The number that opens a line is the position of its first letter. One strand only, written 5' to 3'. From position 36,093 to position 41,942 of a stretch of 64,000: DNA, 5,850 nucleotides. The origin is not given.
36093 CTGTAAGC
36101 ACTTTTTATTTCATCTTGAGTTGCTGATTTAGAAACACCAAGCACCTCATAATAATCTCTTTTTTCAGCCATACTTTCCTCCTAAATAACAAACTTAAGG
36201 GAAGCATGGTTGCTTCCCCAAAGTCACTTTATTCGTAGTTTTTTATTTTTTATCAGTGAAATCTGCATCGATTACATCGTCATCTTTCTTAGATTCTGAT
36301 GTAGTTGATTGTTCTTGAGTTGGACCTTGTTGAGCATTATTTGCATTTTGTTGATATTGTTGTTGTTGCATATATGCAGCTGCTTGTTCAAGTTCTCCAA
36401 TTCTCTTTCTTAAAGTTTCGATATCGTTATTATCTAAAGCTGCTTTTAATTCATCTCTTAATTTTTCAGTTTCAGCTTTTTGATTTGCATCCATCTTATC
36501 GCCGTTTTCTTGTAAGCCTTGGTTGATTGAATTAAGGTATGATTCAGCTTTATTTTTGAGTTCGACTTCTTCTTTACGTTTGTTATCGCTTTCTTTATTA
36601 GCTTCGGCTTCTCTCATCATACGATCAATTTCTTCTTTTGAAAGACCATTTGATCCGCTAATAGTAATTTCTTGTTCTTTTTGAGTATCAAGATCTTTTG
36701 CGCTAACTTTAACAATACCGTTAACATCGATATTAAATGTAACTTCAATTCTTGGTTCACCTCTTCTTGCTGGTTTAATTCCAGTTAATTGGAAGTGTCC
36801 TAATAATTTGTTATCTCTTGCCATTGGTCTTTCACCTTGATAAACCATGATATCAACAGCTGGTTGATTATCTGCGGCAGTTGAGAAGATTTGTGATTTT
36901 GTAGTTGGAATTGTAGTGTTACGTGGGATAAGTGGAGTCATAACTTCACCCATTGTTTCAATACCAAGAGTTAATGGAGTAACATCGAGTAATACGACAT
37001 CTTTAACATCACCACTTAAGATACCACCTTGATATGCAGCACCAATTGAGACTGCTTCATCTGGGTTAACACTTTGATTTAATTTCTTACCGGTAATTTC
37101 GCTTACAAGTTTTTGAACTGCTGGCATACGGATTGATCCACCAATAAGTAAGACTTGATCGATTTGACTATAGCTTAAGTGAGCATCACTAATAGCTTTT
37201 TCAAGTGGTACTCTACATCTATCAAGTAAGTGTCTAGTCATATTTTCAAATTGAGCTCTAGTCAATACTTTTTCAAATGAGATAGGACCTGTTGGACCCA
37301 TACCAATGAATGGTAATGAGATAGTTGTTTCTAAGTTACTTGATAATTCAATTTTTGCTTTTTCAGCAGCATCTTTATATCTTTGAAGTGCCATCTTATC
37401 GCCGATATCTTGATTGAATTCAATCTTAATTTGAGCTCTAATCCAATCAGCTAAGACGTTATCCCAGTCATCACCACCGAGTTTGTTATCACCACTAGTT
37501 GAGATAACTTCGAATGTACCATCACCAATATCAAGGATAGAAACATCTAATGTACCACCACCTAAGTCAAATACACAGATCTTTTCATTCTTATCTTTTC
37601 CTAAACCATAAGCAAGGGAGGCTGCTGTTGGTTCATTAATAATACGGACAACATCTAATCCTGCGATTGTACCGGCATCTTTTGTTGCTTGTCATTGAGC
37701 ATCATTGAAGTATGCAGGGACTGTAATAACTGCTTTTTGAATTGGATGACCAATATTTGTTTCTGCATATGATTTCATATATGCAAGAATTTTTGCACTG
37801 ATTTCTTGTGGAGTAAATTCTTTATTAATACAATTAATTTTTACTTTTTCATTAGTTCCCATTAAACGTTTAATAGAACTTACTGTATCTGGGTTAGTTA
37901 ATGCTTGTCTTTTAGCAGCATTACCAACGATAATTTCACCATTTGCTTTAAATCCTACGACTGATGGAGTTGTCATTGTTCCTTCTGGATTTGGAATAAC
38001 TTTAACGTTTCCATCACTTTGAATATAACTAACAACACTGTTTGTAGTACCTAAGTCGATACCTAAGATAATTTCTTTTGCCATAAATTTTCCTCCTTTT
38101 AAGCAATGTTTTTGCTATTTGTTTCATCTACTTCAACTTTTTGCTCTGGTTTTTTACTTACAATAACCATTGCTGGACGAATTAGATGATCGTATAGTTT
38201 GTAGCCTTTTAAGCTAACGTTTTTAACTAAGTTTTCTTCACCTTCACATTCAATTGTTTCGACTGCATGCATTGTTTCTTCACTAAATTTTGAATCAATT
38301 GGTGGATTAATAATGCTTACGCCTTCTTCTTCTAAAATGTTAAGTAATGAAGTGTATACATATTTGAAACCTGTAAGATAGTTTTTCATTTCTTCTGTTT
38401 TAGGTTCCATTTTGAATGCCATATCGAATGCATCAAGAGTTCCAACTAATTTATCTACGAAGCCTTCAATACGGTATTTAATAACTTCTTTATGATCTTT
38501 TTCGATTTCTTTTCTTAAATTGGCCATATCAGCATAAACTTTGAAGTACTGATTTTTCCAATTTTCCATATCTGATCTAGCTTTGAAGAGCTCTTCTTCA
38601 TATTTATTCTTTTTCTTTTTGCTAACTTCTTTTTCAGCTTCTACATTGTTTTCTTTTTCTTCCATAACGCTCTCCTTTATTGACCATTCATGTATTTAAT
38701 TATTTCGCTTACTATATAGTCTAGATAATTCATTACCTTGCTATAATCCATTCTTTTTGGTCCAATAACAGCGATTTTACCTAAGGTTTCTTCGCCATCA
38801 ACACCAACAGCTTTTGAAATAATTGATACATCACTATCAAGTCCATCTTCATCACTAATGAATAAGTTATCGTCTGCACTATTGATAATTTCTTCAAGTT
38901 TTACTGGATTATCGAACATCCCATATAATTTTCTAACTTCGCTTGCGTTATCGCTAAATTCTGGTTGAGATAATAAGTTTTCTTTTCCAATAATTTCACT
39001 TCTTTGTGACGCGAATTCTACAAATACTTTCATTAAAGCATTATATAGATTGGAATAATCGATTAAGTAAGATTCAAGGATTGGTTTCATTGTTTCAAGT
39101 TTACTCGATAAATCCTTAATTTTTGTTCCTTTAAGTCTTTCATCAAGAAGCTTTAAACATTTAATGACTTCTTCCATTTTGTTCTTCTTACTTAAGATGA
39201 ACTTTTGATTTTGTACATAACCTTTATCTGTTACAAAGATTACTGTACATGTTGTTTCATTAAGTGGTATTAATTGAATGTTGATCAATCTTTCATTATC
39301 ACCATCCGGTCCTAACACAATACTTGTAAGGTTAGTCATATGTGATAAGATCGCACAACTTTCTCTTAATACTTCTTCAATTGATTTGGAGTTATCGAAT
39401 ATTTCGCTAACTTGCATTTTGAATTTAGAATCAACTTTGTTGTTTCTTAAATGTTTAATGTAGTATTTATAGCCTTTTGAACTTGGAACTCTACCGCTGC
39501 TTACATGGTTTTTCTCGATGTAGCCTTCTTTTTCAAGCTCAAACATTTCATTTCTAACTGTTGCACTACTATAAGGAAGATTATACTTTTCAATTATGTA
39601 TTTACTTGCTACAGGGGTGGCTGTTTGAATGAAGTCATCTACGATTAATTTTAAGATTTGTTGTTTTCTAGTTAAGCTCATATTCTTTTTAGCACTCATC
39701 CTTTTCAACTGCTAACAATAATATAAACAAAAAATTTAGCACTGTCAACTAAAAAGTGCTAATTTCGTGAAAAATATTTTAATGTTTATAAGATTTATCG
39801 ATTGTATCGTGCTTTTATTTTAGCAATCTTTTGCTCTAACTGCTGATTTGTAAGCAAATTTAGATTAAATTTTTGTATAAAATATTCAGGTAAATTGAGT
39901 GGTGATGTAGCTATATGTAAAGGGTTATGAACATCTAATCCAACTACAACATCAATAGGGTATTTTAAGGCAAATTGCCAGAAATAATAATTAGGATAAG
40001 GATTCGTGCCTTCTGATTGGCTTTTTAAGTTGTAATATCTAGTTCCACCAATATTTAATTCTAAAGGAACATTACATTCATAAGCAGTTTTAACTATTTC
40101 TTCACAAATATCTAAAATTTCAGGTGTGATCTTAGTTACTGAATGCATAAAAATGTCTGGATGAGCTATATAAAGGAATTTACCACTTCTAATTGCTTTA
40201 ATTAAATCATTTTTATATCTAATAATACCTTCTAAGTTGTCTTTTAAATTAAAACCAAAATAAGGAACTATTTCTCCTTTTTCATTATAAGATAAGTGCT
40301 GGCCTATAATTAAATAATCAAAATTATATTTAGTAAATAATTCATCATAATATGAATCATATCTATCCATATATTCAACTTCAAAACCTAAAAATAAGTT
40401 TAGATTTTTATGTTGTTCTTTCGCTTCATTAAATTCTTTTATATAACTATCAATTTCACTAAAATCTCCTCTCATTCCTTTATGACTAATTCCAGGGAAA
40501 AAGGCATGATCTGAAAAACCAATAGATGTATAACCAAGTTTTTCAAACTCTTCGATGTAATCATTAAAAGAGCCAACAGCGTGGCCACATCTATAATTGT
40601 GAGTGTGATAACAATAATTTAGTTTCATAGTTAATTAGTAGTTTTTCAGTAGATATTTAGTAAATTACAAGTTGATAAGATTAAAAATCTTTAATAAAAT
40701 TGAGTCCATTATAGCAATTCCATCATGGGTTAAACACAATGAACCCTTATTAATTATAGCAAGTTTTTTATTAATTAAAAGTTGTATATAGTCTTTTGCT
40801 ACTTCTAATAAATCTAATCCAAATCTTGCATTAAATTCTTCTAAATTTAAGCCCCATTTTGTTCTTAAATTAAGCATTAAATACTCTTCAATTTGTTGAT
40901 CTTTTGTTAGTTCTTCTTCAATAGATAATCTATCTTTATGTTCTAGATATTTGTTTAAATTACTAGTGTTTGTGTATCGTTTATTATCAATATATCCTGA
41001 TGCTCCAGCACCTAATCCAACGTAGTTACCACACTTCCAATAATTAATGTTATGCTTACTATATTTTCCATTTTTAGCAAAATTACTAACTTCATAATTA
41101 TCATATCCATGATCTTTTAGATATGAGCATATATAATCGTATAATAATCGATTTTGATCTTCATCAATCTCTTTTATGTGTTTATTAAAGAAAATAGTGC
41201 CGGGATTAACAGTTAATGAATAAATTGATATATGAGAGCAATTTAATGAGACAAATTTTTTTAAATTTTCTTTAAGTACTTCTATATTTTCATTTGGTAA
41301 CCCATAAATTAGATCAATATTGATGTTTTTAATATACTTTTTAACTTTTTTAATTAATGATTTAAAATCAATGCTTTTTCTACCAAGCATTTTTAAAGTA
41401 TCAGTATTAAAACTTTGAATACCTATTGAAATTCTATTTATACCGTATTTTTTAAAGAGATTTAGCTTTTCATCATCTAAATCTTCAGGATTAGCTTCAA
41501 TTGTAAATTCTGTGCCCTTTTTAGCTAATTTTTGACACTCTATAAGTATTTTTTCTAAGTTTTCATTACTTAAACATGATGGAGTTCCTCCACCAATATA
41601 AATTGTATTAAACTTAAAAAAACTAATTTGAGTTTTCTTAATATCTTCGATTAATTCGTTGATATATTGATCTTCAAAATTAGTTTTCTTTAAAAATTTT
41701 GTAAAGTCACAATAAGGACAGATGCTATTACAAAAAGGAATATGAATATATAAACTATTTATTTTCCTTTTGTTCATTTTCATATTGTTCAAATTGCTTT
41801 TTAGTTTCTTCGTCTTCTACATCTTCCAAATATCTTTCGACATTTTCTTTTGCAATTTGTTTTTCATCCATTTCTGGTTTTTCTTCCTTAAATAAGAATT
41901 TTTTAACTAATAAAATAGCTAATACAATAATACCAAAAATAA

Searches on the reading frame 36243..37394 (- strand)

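Call 9: search_protein_families(library=pfam, proteins=[window:36243-37394:-])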
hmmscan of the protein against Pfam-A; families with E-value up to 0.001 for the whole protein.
window:36243-37394:- (383 aa): 2 families
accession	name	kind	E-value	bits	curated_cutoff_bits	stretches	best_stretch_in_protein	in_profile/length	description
PF00012.26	HSP70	-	5.1e-125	418.4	20.6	1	1-347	251-598/599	Hsp70 protein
PF02782.22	FGGY_C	-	0.00021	21.6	27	1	74-125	146-196/198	FGGY family of carbohydrate kinases, C-terminal domain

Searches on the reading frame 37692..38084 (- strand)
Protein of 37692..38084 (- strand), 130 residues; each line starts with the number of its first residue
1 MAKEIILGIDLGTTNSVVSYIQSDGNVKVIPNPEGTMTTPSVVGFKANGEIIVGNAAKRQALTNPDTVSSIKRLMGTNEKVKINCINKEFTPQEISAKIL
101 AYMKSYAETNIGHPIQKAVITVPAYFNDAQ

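Call 9: search_protein_families(library=pfam, proteins=[window:37692-38084:-])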
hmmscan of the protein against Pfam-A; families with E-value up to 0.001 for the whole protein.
window:37692-38084:- (130 aa): 1 family
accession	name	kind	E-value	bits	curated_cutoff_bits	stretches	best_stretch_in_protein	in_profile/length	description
PF00012.26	HSP70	-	1.6e-38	132.8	20.6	2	6-78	1-72/599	Hsp70 protein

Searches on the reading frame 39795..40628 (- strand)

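Call 9: search_protein_families(library=pfam, proteins=[window:39795-40628:-])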
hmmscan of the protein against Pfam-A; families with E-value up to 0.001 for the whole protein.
window:39795-40628:- (277 aa): 1 family
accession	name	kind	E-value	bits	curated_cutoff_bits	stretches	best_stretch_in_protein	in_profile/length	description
PF02811.25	PHP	-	2.5e-15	57.6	26.4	1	7-192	2-162/164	PHP domain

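Call 34: search_protein_families(library=ncbifam, max_evalue=0.01, proteins=[window:39795-40628:-])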
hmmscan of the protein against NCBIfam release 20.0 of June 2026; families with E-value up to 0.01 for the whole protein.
window:39795-40628:- (277 aa): 7 families
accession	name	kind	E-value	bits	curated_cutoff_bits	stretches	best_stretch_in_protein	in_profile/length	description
NF005596.0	PRK07328.1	subfamily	2.9e-29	102.3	202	1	6-240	5-237/269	histidinol-phosphatase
TIGR01856.1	hisJ_fam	subfamily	8.9e-15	55.1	90.2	1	7-240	3-244/252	histidinol-phosphatase HisJ family protein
NF005996.1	PRK08123.1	equivalog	1.1e-10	41.2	133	1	8-112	4-117/262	histidinol-phosphatase HisJ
NF005235.0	PRK06740.1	equivalog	7.1e-09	35.5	442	1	24-239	93-299/335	histidinol phosphate phosphatase domain-containing protein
NF006702.0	PRK09248.1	domain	4.5e-06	26.3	264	1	2-42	2-42/246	PHP domain-containing protein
NF006251.0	PRK08392.1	equivalog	0.00018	21.1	212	1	8-179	5-151/216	hypothetical protein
NF050065.1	DisulBndDsbICampy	equivalog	0.0071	14.8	800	1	20-146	201-322/498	disulfide bond formation protein DsbI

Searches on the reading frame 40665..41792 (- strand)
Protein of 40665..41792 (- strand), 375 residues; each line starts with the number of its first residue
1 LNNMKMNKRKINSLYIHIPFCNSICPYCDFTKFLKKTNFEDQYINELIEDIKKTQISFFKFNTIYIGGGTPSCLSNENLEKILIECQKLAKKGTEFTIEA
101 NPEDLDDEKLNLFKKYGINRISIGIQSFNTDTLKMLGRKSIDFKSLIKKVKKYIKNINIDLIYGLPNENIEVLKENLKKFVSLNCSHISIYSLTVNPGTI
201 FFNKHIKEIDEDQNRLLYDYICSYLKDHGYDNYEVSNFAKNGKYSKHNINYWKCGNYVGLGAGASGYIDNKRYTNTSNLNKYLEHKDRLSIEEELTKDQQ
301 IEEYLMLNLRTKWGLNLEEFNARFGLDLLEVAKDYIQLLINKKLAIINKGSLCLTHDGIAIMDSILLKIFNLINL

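Call 9: search_protein_families(library=pfam, proteins=[window:40665-41792:-])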
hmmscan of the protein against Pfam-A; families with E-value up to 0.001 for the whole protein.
window:40665-41792:- (375 aa): 2 families
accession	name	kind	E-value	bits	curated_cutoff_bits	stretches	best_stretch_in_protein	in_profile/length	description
PF04055.27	Radical_SAM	-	4.8e-28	98.8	29.5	1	15-177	1-163/166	Radical SAM superfamily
PF06969.22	HemN_C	-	1.1e-13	51.5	24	1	295-359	1-65/67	HemN C-terminal domain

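Call 22: find_related_loci(query=window:40665-41792:-, collection=metagenome_contigs, flank=10000)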
Query window:40665-41792:- (375 aa) in metagenome_contigs; peptide patterns used: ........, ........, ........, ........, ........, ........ (x = any residue, [..] = any of these).
600 stretches matched a pattern (row limit reached: there are more); 7 encode a relative of the query (tblastn E <= 1e-3); 7 distinct loci.
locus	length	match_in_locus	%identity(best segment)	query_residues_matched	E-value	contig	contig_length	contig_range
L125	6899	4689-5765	51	13-369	2e-110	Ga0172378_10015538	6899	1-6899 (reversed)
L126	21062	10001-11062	51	12-365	2e-108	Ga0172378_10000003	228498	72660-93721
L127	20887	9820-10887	49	13-368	5e-105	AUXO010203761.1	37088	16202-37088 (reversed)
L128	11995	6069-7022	43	13-331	4e-71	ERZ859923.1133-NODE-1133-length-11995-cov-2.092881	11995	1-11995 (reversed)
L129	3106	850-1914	42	13-369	3e-67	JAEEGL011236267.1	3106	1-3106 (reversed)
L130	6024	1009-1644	32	1-199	1e-28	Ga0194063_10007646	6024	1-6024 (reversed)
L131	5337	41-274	33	291-366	3e-6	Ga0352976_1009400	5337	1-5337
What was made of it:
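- Tried and rejected: It gave only 7 loci at 51% identity or less (call 22).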
